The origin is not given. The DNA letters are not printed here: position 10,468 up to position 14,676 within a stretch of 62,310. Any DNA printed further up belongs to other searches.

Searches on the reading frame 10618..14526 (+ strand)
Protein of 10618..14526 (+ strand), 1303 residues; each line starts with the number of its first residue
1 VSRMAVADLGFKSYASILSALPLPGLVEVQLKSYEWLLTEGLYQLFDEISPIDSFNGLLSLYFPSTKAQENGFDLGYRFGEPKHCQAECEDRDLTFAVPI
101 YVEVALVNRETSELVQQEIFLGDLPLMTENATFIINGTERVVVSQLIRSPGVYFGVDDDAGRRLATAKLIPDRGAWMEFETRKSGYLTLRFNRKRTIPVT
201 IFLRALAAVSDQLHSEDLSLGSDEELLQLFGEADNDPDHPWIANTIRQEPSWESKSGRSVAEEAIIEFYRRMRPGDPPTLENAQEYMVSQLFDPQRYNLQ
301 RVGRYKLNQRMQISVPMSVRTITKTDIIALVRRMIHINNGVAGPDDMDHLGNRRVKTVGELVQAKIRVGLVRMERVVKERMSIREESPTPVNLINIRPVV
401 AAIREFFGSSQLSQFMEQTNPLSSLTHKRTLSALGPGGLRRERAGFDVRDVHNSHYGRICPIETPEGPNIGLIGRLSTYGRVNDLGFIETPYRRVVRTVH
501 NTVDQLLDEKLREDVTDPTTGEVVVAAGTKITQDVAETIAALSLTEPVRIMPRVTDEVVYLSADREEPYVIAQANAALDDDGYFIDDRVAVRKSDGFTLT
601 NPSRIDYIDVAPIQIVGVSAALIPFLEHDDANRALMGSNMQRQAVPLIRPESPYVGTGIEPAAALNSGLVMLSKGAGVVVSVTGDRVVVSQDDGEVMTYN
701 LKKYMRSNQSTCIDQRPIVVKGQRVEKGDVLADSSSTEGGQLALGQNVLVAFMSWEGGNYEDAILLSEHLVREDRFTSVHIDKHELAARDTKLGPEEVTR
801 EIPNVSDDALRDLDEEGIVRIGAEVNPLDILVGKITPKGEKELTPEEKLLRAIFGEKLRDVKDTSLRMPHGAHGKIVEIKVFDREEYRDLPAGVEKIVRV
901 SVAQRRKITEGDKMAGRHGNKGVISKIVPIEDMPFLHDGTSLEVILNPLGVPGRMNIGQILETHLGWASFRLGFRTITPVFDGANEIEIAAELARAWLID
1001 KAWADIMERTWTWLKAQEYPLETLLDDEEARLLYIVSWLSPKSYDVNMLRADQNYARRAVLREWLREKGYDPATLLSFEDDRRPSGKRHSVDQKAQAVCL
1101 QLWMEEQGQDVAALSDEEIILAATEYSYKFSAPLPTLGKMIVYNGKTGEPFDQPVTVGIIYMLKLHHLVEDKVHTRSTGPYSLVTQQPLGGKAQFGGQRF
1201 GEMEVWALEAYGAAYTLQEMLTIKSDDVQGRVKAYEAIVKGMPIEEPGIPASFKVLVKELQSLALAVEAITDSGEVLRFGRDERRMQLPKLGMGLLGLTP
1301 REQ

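Call 61: search_protein_families(library=pfam, proteins=[window:10618-14526:+], max_evalue=0.00001)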
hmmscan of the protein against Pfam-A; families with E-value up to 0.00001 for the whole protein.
window:10618-14526:+ (1303 aa): 6 families
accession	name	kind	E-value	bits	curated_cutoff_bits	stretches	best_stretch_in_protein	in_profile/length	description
PF00562.33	RNA_pol_Rpb2_6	-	5e-122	408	23.4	2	674-996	3-311/373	RNA polymerase Rpb2, domain 6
PF04561.19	RNA_pol_Rpb2_2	-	1e-30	107.3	21.7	1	148-356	1-190/190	RNA polymerase Rpb2, domain 2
PF04560.25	RNA_pol_Rpb2_7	-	1.4e-27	96.4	32.1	1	1196-1271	1-86/87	RNA polymerase Rpb2, domain 7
PF04565.21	RNA_pol_Rpb2_3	-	2.5e-27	95.2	21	1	414-482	1-68/68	RNA polymerase Rpb2, domain 3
PF10385.14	RNA_pol_Rpb2_45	-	2.8e-23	82.2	28.2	1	553-611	8-66/66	RNA polymerase beta subunit external 1 domain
PF04563.20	RNA_pol_Rpb2_1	-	2.2e-14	53.9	28.2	1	26-389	2-188/203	RNA polymerase beta subunit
